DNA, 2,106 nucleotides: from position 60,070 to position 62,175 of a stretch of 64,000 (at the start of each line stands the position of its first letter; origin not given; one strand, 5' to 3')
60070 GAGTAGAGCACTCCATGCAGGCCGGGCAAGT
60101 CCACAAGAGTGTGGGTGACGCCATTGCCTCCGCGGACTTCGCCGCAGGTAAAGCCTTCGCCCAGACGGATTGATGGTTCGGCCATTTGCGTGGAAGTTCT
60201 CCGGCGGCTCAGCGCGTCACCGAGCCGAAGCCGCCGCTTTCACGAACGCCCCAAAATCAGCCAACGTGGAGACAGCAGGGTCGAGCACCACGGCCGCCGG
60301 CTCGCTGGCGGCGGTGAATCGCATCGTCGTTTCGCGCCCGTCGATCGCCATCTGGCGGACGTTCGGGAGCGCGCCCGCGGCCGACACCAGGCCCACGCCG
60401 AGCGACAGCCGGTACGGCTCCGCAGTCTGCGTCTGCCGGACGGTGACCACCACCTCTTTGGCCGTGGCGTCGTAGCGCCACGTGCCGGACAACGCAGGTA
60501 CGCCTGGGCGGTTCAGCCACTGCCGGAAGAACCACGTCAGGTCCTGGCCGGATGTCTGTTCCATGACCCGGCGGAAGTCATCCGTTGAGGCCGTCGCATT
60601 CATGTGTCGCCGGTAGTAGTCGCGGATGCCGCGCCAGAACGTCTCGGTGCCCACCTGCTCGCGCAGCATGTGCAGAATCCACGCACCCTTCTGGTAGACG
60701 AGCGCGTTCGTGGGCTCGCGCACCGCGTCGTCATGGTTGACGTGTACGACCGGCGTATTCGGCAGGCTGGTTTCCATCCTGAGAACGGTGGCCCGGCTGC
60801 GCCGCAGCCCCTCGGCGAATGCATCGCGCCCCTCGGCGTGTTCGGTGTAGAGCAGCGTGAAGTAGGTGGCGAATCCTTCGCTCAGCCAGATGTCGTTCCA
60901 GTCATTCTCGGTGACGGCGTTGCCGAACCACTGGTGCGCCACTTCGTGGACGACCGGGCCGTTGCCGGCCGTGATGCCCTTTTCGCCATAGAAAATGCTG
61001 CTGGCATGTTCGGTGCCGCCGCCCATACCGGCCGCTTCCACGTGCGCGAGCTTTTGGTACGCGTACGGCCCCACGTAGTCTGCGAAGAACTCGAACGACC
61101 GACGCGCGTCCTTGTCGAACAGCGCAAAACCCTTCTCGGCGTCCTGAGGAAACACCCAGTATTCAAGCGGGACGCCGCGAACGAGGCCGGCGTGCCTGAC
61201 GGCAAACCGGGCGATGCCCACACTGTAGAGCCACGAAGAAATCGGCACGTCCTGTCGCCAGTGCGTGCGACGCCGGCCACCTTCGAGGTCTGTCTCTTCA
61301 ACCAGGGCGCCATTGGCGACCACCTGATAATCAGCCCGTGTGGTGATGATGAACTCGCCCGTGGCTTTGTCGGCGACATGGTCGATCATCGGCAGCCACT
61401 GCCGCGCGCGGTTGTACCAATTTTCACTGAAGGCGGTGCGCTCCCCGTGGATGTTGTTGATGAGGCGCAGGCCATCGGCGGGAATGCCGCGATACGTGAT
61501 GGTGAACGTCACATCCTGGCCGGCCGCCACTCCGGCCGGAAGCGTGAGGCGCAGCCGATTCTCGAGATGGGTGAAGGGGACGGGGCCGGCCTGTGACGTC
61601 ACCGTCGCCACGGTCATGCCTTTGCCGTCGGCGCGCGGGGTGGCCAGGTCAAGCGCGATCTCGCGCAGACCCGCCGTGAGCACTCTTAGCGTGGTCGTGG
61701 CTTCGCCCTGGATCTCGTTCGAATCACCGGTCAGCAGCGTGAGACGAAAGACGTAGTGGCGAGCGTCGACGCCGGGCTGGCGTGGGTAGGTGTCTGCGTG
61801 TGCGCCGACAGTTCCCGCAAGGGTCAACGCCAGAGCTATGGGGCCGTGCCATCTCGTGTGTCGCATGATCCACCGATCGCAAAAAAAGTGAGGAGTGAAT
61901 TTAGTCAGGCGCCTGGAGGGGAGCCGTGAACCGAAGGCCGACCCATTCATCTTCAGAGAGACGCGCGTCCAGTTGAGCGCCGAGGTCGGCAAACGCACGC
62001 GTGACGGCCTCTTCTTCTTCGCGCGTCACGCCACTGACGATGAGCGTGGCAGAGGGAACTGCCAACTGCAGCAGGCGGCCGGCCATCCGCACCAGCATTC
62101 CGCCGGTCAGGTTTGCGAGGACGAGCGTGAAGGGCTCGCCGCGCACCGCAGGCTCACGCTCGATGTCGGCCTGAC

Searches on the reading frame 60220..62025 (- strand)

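Call 88: search_protein_families(library=pfam, proteins=[window:60220-62025:-], max_evalue=1e-8)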
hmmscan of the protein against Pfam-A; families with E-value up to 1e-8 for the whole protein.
window:60220-62025:- (602 aa): 2 families
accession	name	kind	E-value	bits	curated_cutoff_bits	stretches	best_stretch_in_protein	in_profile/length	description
PF01433.26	Peptidase_M1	-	7.8e-34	117.6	27.7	1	358-503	71-218/218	Peptidase family M1 domain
PF17900.6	Peptidase_M1_N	-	8.6e-12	46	25.8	1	90-266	4-186/186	Peptidase M1 N-terminal domain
